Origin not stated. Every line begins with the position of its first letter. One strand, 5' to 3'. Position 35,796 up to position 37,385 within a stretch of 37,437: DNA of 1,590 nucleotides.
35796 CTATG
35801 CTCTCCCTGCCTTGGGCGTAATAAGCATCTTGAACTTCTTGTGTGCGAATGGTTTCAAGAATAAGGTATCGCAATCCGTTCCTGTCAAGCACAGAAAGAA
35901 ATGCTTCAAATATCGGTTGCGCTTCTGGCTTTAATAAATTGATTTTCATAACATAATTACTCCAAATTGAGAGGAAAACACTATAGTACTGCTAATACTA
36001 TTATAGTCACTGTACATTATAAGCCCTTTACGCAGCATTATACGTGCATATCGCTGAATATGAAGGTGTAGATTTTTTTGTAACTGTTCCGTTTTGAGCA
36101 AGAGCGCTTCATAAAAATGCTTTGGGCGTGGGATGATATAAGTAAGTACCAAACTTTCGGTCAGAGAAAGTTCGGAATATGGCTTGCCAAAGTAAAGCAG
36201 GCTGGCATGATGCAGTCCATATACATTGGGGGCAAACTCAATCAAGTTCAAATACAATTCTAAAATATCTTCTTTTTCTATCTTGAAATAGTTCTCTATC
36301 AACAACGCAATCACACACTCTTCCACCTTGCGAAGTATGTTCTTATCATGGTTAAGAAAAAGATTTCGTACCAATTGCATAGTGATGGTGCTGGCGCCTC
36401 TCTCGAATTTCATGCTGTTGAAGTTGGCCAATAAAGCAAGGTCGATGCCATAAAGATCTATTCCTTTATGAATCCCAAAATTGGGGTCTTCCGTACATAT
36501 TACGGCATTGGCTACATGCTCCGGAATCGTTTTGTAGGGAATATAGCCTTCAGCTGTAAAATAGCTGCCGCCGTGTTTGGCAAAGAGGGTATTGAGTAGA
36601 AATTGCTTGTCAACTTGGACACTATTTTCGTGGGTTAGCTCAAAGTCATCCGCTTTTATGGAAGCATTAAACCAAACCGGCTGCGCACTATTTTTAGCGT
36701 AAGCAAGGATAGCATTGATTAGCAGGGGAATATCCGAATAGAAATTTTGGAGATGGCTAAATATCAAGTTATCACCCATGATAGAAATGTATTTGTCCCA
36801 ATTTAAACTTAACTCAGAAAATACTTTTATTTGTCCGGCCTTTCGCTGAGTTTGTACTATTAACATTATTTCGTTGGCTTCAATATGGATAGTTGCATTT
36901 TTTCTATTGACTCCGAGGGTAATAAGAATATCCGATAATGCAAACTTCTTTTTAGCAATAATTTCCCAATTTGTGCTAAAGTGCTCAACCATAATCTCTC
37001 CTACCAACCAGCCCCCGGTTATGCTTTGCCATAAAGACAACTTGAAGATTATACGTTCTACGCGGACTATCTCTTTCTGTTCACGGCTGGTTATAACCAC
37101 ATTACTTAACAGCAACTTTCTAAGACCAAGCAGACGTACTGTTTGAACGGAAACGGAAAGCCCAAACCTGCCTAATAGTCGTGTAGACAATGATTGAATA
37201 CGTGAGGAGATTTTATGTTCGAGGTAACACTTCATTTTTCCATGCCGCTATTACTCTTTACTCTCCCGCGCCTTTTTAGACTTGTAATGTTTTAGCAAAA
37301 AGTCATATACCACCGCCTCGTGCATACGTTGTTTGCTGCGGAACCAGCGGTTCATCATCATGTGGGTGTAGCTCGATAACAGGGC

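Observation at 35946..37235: GT51 transglycosylase domain without membrane anchor, fused to a ~230-aa domain of unknown function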

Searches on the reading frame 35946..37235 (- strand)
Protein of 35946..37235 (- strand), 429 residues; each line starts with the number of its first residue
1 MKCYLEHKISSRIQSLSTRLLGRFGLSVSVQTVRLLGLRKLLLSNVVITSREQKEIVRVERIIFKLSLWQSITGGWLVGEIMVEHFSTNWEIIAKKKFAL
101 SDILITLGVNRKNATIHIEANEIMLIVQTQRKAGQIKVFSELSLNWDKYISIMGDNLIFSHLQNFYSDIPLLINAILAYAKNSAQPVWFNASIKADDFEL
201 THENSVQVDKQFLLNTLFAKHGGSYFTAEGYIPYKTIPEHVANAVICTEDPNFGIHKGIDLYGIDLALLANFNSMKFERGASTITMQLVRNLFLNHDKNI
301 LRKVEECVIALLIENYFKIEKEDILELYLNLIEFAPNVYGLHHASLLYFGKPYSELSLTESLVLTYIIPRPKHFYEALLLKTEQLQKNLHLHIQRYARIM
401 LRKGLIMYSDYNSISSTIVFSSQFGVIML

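Call 3: search_protein_families(library=pfam, proteins=[window:35946-37235:-], max_evalue=0.1)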
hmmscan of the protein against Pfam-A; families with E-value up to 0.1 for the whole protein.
window:35946-37235:- (429 aa): 2 families
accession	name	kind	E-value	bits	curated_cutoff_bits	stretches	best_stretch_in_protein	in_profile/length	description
PF00912.28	Transgly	-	3.1e-45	154.2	27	1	229-377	14-160/178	Transglycosylase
PF05359.17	DUF748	-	0.0049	15.4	50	1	24-125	52-152/1037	Domain of Unknown Function (DUF748)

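Call 6: search_protein_families(library=ncbifam, proteins=[window:35946-37235:-], max_evalue=0.01)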
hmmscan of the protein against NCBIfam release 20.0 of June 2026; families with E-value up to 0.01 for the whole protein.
window:35946-37235:- (429 aa): 13 families
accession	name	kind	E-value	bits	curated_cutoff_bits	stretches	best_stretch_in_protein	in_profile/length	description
TIGR02074.1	PBP_1a_fam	subfamily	2e-42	145.7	508.75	1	231-378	4-149/535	PBP1A family penicillin-binding protein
TIGR02070.1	mono_pep_trsgly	equivalog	5.7e-36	124.1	182.65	1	231-377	57-201/224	monofunctional biosynthetic peptidoglycan transglycosylase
TIGR02073.1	PBP_1c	equivalog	2.3e-34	119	494.2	1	234-391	38-187/728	penicillin-binding protein 1C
NF051885.1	tranpepglycosPbpC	equivalog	8.6e-33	113.8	900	1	235-367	81-211/632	multimodular transpeptidase-transglycosylase PbpC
TIGR02071.1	PBP_1b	equivalog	3.9e-28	98.1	717.75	1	231-365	149-285/729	penicillin-binding protein 1B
NF008643.0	PRK11636.1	equivalog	2.4e-27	95.5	1263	1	234-374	71-209/850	peptidoglycan glycosyltransferase/peptidoglycan DD-transpeptidase MrcA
NF007061.0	PRK09506.1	equivalog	3.5e-27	94.6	1120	1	231-365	213-349/825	bifunctional glycosyl transferase/transpeptidase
NF011423.0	PRK14850.1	equivalog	5.7e-25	87.8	1275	1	231-368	159-298/764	penicillin-binding protein 1b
NF010008.0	PRK13481.1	equivalog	2.1e-22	79.7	270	1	230-353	81-201/269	glycosyltransferase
NF038276.1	strep_PBP2A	exception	9e-22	77.1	1100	1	230-372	97-233/716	penicillin-binding protein PBP2A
NF038272.1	strep_PBP1A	exception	6.8e-19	67.6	1075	1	235-378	75-217/658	penicillin-binding protein PBP1A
NF038274.1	strep_PBP1B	exception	7.2e-16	57.7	1225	1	235-413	88-272/745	penicillin-binding protein PBP1B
NF008414.0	PRK11240.1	equivalog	6.3e-14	51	1121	1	241-367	76-199/774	peptidoglycan glycosyltransferase PbpC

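Call 7: find_homologous_proteins(query=window:35946-37235:-, max_evalue=0.00001)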
Query window:35946-37235:- (429 aa): 1380 proteins with E <= 0.00001 among 8000 candidates; the best 120 are listed.
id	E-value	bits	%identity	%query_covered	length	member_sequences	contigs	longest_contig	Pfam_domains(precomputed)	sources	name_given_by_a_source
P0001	6.7e-226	768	100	81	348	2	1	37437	PF00912.29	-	-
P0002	7.2e-183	626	67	100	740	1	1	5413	PF01522.27,PF00912.29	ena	-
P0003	2.2e-170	585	61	100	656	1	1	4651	PF00912.29,PF01520.24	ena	-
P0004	2.0e-154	533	57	100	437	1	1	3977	PF00912.29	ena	-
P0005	4.0e-151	522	56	100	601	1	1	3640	PF13539.12,PF00912.29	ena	-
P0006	3.9e-149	515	62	88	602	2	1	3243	PF00912.29,PF01520.24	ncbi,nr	ncbi:MAG: transglycosylase domain-containing protein [Prevotellaceae bacterium]|nr:transglycosylase 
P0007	3.4e-144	499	56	97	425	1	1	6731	PF00912.29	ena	-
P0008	2.3e-113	397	46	100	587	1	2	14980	PF01510.31,PF00912.29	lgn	-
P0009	1.1e-95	339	42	100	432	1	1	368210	PF00912.29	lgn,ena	-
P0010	4.6e-95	337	72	51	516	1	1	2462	PF01522.27,PF00912.29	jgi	jgi:peptidoglycan/xylan/chitin deacetylase (PgdA/CDA1 family)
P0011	1.6e-94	335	41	99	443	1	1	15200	PF00912.29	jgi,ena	-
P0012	9.0e-93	330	43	95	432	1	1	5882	PF00912.29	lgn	-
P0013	1.6e-90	322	42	95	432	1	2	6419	PF00912.29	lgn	-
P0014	1.1e-88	316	41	95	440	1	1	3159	PF00912.29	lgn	-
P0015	2.7e-88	315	41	95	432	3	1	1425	PF00912.29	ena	-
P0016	4.6e-88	314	41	95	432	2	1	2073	PF00912.29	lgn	-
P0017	8.6e-88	313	41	95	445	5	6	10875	PF00912.29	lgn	-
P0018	7.8e-87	310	39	99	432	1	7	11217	PF00912.29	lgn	-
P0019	6.2e-86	307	40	99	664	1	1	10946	PF13539.12,PF00912.29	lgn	-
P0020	2.7e-85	305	40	100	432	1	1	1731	PF00912.29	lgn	-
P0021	1.4e-84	303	41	90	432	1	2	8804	PF00912.29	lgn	-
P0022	3.1e-83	298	40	99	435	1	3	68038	PF00912.29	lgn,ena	-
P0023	6.4e-83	297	40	95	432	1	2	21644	PF00912.29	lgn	-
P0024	6.2e-82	294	38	99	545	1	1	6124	PF00912.29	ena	-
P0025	8.3e-82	293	38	98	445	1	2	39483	PF00912.29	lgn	-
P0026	9.1e-82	293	39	98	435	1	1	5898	PF00912.29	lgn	-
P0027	4.7e-81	291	37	98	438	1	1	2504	PF00912.29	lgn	-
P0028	1.2e-80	290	38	98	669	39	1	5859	PF13539.12,PF00912.29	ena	-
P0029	3.4e-80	288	36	98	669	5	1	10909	PF13539.12,PF00912.29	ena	-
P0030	1.9e-79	286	39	97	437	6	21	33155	PF00912.29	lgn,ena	-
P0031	2.0e-79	286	40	98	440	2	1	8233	PF00912.29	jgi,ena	-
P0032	2.7e-79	285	37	97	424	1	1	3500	PF00912.29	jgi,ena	-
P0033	3.5e-79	285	37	99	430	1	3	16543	PF00912.29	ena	-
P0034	5.6e-79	284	38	99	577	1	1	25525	PF13539.12,PF00912.29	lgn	-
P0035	1.3e-78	283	37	94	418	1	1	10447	PF00912.29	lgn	-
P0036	1.5e-78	283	38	98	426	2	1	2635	PF00912.29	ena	-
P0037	2.6e-78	282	39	97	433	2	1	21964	PF00912.29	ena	-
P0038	2.7e-78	282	38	98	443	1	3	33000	PF00912.29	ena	-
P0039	8.3e-78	280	41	87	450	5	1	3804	PF00912.29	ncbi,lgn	-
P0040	1.3e-77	280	37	96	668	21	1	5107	PF13539.12,PF00912.29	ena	-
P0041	3.1e-77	278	38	100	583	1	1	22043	PF13539.12,PF00912.29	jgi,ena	-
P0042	2.2e-76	276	38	95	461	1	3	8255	PF00912.29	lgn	-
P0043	8.8e-76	274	38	97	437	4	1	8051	PF00912.29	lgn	-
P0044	1.1e-75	273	39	87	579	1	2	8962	PF13539.12,PF00912.29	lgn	-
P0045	1.0e-74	270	37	99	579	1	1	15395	PF13539.12,PF00912.29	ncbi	-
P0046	1.2e-74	270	36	99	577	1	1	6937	PF13539.12,PF00912.29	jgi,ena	-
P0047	1.3e-74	270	39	93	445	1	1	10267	PF00912.29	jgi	jgi:hypothetical protein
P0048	1.8e-74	269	41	82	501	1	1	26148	PF13539.12,PF00912.29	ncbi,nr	ncbi:hypothetical protein FACS1894179_05870 [Bacteroidia bacterium]|nr:hypothetical protein FACS1894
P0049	7.9e-74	267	38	99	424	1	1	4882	PF00912.29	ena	-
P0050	3.3e-73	265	35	100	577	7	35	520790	PF13539.12,PF00912.29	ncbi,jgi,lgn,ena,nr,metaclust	ncbi:MAG: hypothetical protein A2X19_02585 [Bacteroidetes bacterium GWE2_39_28]|nr:MAG: hypothetical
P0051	3.6e-73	265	36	98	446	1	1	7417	PF00912.29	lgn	-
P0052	8.5e-72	261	35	98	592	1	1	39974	PF13539.12,PF00912.29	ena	-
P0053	2.4e-71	259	39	81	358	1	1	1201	PF00912.29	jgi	jgi:hypothetical protein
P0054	8.3e-70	254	37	98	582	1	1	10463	PF13539.12,PF00912.29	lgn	-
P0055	1.2e-68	250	39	97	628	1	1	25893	PF00912.29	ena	-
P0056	1.4e-68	250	48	62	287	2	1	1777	PF00912.29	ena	-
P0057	2.7e-68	249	34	99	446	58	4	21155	PF00912.29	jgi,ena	-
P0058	5.5e-68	248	39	80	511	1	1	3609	PF13539.12,PF00912.29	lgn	-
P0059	6.1e-68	248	44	67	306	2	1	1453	PF00912.29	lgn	-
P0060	1.0e-66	244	38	82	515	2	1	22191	PF01510.31,PF00912.29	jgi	-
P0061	4.0e-65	239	32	98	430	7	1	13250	PF00912.29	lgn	-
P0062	6.7e-65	238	40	74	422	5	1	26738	PF00912.29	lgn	-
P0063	3.7e-64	235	38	81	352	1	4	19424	PF00912.29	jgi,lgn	jgi:hypothetical protein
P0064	4.4e-64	235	39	81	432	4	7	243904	PF00912.29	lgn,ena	-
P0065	9.0e-64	234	40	67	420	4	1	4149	PF00912.29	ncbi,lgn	-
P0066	1.9e-63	233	39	77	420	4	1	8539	PF00912.29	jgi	-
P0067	6.1e-63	231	38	80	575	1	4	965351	PF02557.23,PF13539.12,PF00912.29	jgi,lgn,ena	-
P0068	1.5e-62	230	38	78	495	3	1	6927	PF02557.23,PF13539.12,PF00912.29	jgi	jgi:hypothetical protein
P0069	4.1e-62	229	38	81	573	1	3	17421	PF13539.12,PF00912.29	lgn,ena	-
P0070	1.0e-61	227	36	98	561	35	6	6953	PF01510.31,PF00912.29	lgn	-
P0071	1.3e-61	227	36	93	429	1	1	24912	PF00912.29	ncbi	-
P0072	8.7e-61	224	41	66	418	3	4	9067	PF00912.29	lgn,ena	-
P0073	9.3e-61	224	35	94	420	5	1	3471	PF00912.29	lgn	-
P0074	1.0e-60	224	42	67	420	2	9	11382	PF00912.29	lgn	-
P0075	1.1e-60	224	42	67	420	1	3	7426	PF00912.29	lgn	-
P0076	2.4e-60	223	39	78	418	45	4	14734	PF00912.29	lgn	-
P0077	3.9e-60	222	42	67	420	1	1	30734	PF00912.29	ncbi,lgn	-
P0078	1.2e-59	221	36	89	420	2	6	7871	PF00912.29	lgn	-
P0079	4.6e-59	219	40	67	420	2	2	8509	PF00912.29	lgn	-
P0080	8.8e-59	218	37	79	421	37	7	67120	PF00912.29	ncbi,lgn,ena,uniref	ncbi:biosynthetic peptidoglycan transglycosylase [Bacteroides heparinolyticus]|uniref:biosynthetic p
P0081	3.3e-58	216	42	71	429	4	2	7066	PF00912.29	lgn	-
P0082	3.7e-58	216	34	91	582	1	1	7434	PF13539.12,PF00912.29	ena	-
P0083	8.7e-58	214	50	47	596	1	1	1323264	PF00912.29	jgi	jgi:hypothetical protein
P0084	1.7e-57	213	50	47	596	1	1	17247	PF00912.29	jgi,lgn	jgi:hypothetical protein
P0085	2.5e-57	213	42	69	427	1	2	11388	PF00912.29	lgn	-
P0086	3.7e-57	212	36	85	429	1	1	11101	PF00912.29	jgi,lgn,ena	-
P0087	6.6e-57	211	35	83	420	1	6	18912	PF00912.29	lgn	-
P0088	1.1e-56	211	36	91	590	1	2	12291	PF13539.12,PF00912.29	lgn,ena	-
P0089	1.9e-56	210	52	48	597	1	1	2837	PF00912.29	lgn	-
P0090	2.0e-56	210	42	65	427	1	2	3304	PF00912.29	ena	-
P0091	4.3e-56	209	57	43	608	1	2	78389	PF00912.29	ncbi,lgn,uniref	ncbi:MAG: biosynthetic peptidoglycan transglycosylase [Mucilaginibacter sp.]|uniref:biosynthetic pep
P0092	5.2e-56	209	47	56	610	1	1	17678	PF00912.29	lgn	-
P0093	5.8e-56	208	53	47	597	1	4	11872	PF00912.29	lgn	-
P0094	2.6e-54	203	45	59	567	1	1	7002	PF00912.29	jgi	jgi:hypothetical protein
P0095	4.1e-54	202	51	45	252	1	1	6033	PF00912.29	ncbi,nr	ncbi:MAG TPA: biosynthetic peptidoglycan transglycosylase, partial [Cyclobacteriaceae bacterium]|nr:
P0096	1.7e-53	200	57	42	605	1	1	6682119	PF00912.29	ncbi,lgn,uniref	ncbi:biosynthetic peptidoglycan transglycosylase [Pedobacter sp. R-06]|uniref:biosynthetic peptidogl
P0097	2.5e-53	200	53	44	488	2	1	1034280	PF00912.29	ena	-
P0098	2.6e-53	200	51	44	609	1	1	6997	PF00912.29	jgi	jgi:hypothetical protein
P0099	4.7e-53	199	49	45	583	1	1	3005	PF00912.29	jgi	-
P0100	1.0e-52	198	50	47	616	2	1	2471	PF00912.29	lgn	-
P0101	1.5e-52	197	49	45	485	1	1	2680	PF00912.29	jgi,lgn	jgi:hypothetical protein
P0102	1.8e-52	197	48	46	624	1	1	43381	PF00912.29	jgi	jgi:Transglycosylase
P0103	3.4e-52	196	55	41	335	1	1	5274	PF13539.12,PF00912.29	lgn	-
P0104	4.2e-52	196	50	46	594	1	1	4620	PF00912.29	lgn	-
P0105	1.1e-51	194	44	52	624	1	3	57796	PF00912.29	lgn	-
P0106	1.6e-51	194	50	47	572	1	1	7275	PF00912.29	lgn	-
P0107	2.1e-51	193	42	58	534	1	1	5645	PF00912.29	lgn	-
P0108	4.7e-51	192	50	47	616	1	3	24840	PF00912.29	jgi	jgi:hypothetical protein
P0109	6.6e-51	192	48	46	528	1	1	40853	PF00912.29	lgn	-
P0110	7.8e-51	191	48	45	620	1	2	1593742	PF00912.29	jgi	jgi:hypothetical protein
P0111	9.7e-51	191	47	48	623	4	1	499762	PF00912.29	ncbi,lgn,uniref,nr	ncbi:Transglycosylase [Chitinophaga ginsengisegetis]|uniref:Transglycosylase n=1 Tax=Chitinophaga gi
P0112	1.1e-50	191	48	46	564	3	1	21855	PF00912.29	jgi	jgi:hypothetical protein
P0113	1.2e-50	191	51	45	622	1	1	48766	PF00912.29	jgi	jgi:hypothetical protein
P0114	1.5e-50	191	46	53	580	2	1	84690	PF00912.29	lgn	-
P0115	2.2e-50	190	49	42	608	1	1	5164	PF00912.29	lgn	-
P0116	2.3e-50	190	47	46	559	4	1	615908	PF00912.29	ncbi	-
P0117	3.8e-50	189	45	52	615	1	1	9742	PF00912.29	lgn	-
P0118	6.1e-50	189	47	55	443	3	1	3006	PF13539.12,PF00912.29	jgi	jgi:hypothetical protein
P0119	6.4e-50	188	50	43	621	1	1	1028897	PF00912.29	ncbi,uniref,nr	ncbi:hypothetical protein FAM09_10740 [Niastella caeni]|uniref:Glycosyl transferase family 51 domain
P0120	9.2e-50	188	49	47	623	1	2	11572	PF00912.29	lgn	-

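Call 10: find_encoding_contigs(protein=P0009, flank=10000, max_places=2)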
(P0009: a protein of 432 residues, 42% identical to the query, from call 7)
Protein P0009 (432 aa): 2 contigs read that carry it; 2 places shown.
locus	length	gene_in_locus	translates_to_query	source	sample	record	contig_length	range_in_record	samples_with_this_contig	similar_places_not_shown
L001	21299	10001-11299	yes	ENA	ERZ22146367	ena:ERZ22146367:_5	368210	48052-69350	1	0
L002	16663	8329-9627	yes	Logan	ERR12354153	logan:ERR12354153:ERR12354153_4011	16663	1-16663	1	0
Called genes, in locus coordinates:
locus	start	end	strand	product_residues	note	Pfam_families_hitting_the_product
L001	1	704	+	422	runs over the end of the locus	PF24575:TPR_Slam (faint), PF25062:ARM_TT21_N (faint), PF14559:TPR_19 (weak), PF23914:TPR_CcmH_CycH (weak), PF13432:TPR_16 (weak), PF14559:TPR_19 (weak), PF23914:TPR_CcmH_CycH (weak), PF14559:TPR_19 (weak), +15 more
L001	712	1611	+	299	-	PF04018:VCA0040-like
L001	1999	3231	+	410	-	PF17293:Arm-DNA-bind_5, PF13102:Phage_int_SAM_5, PF00589:Phage_integrase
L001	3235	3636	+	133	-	PF13310:Virulence_RhuM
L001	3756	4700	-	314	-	PF08843:AbiEii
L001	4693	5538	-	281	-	-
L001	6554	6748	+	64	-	-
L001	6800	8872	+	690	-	PF13662:Toprim_4 (weak), PF13155:Toprim_2 (weak)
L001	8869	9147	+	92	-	PF12728:HTH_17 (faint)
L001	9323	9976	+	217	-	-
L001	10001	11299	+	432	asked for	PF00912:Transgly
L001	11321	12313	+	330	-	PF00535:Glycos_transf_2, PF10111:Glyco_tranf_2_2, PF13641:Glyco_tranf_2_3 (weak)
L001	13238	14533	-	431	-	-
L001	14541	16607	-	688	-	PF03412:Peptidase_C39, PF00664:ABC_membrane, PF00005:ABC_tran, PF02463:SMC_N (faint)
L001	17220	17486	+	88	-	PF01527:HTH_Tnp_1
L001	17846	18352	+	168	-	PF00665:rve, PF13683:rve_3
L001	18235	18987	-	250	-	PF00665:rve, PF13683:rve_3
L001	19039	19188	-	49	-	PF01695:IstB_IS21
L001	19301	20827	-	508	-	PF00535:Glycos_transf_2 (weak)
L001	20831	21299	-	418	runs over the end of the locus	-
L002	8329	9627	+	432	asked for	PF00912:Transgly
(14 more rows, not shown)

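Call 11: find_encoding_contigs(protein=P0050, flank=10000, max_places=2)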
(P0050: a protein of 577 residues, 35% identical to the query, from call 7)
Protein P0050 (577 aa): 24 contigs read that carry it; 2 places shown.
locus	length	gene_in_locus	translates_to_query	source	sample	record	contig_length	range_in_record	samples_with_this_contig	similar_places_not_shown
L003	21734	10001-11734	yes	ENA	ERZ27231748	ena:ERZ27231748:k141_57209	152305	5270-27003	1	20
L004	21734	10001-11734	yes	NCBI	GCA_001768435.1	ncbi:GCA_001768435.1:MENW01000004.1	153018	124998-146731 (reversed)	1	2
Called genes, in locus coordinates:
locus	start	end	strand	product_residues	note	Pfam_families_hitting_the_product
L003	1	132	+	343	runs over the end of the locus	PF05147:LANC_like (faint)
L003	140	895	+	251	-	-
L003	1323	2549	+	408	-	-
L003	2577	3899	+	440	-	PF04055:Radical_SAM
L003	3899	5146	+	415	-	PF04055:Radical_SAM, PF13353:Fer4_12 (weak)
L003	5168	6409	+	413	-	-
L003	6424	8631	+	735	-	PF03412:Peptidase_C39, PF00664:ABC_membrane, PF00005:ABC_tran, PF02463:SMC_N (faint)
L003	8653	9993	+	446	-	PF26002:Beta-barrel_AprE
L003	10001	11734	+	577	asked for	PF00912:Transgly, PF13539:Peptidase_M15_4 (weak)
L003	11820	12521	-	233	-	PF00072:Response_reg, PF00486:Trans_reg_C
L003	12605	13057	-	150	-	PF14294:DUF4372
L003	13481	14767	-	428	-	PF00291:PALP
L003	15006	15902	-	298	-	PF05175:MTS, PF06325:PrmA (faint), PF08241:Methyltransf_11 (faint), PF08242:Methyltransf_12, PF13649:Methyltransf_25, PF13847:Methyltransf_31 (weak), PF07669:Eco57I (weak)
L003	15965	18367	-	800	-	PF16371:MetallophosN, PF00149:Metallophos, PF01011:PQQ (faint), PF13570:Beta-prop_ACSF4 (weak), PF13360:PQQ_2, PF13570:Beta-prop_ACSF4, PF13360:PQQ_2, PF13570:Beta-prop_ACSF4, +1 more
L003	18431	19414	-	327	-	PF01820:Dala_Dala_lig_N, PF02655:ATP-grasp_3, PF02786:CPSase_L_D2 (weak), PF02222:ATP-grasp, PF07478:Dala_Dala_lig_C, PF13535:ATP-grasp_4 (weak)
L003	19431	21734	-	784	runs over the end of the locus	PF00912:Transgly, PF28500:PBP_middle, PF00905:Transpeptidase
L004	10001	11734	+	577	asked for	PF00912:Transgly, PF13539:Peptidase_M15_4 (weak)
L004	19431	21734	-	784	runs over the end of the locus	PF00912:Transgly, PF28500:PBP_middle, PF00905:Transpeptidase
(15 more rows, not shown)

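Call 12: find_encoding_contigs(protein=P0080, flank=10000, max_places=2)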
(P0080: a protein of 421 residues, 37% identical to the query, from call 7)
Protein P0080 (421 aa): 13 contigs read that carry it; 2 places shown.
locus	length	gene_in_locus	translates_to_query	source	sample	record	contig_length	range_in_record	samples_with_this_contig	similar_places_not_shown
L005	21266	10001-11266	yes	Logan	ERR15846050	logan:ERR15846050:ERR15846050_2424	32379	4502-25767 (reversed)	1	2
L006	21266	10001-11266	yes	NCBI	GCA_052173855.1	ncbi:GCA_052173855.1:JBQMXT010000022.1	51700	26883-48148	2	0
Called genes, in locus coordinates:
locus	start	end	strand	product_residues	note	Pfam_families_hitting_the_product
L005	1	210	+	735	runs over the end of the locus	PF03412:Peptidase_C39, PF00664:ABC_membrane, PF02463:SMC_N (faint), PF00005:ABC_tran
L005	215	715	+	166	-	-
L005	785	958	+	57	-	-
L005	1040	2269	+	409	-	PF04055:Radical_SAM, PF13353:Fer4_12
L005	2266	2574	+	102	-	-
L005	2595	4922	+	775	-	PF00593:TonB_dep_Rec_b-barrel, PF14905:OMP_b-brl_3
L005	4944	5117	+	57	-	-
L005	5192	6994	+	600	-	PF13424:TPR_12 (faint), PF17874:TPR_MalT (faint), PF00515:TPR_1 (faint), PF07719:TPR_2 (faint)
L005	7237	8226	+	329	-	PF00535:Glycos_transf_2, PF10111:Glyco_tranf_2_2, PF13641:Glyco_tranf_2_3 (weak)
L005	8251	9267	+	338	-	-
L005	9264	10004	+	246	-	PF10111:Glyco_tranf_2_2, PF02709:Glyco_transf_7C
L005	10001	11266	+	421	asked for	PF00912:Transgly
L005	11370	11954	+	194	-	PF02677:QueH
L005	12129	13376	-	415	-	PF00675:Peptidase_M16, PF05193:Peptidase_M16_C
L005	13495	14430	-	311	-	PF10502:Peptidase_S26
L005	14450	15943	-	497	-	PF10502:Peptidase_S26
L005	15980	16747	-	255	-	PF01113:DapB_N, PF05173:DapB_C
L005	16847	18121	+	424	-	PF11013:DUF2851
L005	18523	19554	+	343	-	PF05496:RuvB_N, PF00004:AAA, PF07726:AAA_3 (faint), PF07728:AAA_5 (faint), PF17864:AAA_lid_4, PF05491:WHD_RuvB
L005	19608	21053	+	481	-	-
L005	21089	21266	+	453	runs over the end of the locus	PF04087:DUF389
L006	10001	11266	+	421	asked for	PF00912:Transgly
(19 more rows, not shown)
